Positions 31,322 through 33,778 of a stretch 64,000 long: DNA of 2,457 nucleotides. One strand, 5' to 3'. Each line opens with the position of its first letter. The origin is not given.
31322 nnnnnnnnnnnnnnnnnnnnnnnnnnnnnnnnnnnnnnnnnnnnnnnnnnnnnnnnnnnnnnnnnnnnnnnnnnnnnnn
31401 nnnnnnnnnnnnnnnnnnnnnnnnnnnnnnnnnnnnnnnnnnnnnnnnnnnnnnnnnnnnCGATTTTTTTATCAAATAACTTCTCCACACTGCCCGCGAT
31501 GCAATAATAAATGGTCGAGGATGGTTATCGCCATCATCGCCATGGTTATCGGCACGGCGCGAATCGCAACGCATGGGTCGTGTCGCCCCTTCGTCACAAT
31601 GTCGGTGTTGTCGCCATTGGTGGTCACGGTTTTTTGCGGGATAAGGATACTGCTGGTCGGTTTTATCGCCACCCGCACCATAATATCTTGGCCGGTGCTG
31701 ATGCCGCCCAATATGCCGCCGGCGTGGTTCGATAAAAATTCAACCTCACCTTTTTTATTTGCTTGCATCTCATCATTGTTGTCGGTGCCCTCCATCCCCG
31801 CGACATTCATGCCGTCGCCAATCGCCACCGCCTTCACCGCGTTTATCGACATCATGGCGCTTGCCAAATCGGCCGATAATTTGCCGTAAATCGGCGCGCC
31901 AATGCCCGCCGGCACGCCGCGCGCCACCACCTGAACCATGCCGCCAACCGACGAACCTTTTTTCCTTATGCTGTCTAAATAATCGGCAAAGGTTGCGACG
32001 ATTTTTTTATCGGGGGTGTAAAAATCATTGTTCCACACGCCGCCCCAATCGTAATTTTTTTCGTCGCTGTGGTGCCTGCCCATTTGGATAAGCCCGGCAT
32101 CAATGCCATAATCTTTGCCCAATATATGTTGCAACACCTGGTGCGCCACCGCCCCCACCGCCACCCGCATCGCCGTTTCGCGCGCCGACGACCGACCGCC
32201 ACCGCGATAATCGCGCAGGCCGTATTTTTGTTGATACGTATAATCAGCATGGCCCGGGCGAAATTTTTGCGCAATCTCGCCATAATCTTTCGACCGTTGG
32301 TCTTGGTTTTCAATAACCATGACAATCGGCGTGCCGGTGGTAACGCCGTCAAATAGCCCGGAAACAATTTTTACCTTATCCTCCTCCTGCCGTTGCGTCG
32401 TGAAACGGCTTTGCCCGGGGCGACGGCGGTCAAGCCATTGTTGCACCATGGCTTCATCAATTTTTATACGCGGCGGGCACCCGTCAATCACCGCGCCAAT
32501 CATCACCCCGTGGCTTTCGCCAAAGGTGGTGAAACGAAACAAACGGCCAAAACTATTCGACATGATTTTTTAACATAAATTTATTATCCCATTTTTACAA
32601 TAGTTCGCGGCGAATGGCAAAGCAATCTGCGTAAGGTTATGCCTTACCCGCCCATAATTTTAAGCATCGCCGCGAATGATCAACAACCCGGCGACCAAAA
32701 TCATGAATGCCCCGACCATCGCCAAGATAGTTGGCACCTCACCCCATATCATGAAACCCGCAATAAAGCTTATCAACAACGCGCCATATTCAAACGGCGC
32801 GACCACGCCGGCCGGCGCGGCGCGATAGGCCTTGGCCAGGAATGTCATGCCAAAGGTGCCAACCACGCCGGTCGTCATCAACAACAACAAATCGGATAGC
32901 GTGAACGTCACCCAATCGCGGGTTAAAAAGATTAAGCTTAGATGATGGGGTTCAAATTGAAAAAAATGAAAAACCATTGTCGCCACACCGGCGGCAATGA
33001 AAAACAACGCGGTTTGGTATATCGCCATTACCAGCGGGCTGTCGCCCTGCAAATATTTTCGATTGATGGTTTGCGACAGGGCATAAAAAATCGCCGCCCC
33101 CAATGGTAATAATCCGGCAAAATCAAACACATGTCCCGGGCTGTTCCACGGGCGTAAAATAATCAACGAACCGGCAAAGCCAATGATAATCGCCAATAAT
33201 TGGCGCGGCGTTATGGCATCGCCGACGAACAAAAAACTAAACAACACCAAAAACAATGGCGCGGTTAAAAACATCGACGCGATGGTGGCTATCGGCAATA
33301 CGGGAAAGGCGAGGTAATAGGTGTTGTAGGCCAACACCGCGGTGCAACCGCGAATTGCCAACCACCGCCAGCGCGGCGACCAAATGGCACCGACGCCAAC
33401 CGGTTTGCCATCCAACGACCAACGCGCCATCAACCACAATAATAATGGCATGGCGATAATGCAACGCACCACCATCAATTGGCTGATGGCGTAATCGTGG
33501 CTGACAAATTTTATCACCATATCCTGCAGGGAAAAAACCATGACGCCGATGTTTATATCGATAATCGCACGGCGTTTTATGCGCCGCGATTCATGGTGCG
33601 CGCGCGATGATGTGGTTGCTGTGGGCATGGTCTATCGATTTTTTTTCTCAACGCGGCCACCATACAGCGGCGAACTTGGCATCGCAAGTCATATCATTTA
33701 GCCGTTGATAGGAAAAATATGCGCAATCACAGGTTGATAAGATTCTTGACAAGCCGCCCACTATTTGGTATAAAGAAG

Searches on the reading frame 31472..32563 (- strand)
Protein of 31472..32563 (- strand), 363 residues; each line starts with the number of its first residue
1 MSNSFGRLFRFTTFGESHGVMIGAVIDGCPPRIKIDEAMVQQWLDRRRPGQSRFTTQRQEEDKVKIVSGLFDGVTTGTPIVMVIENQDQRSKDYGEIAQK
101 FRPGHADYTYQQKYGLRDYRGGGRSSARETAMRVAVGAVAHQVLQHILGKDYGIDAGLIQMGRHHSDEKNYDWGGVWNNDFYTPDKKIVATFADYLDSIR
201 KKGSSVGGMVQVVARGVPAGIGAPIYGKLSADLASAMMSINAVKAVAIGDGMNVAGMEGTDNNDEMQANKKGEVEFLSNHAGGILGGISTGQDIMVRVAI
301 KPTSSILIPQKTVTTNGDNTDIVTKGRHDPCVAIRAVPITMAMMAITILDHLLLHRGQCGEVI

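Call 21: search_protein_families(library=pfam, proteins=[window:31472-32563:-], max_evalue=0.001)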
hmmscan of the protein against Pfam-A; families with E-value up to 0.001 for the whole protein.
window:31472-32563:- (363 aa): 1 family
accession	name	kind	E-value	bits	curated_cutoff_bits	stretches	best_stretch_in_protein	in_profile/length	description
PF01264.26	Chorismate_synt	-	1.8e-131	438.2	27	1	9-353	1-327/327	Chorismate synthase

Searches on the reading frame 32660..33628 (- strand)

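Call 21: search_protein_families(library=pfam, proteins=[window:32660-33628:-], max_evalue=0.001)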
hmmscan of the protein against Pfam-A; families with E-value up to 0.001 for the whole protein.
window:32660-33628:- (322 aa): 1 family
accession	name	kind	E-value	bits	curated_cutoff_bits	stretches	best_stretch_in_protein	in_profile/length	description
PF00892.27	EamA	-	2.1e-19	70.6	28.2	2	27-158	9-134/135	EamA-like transporter family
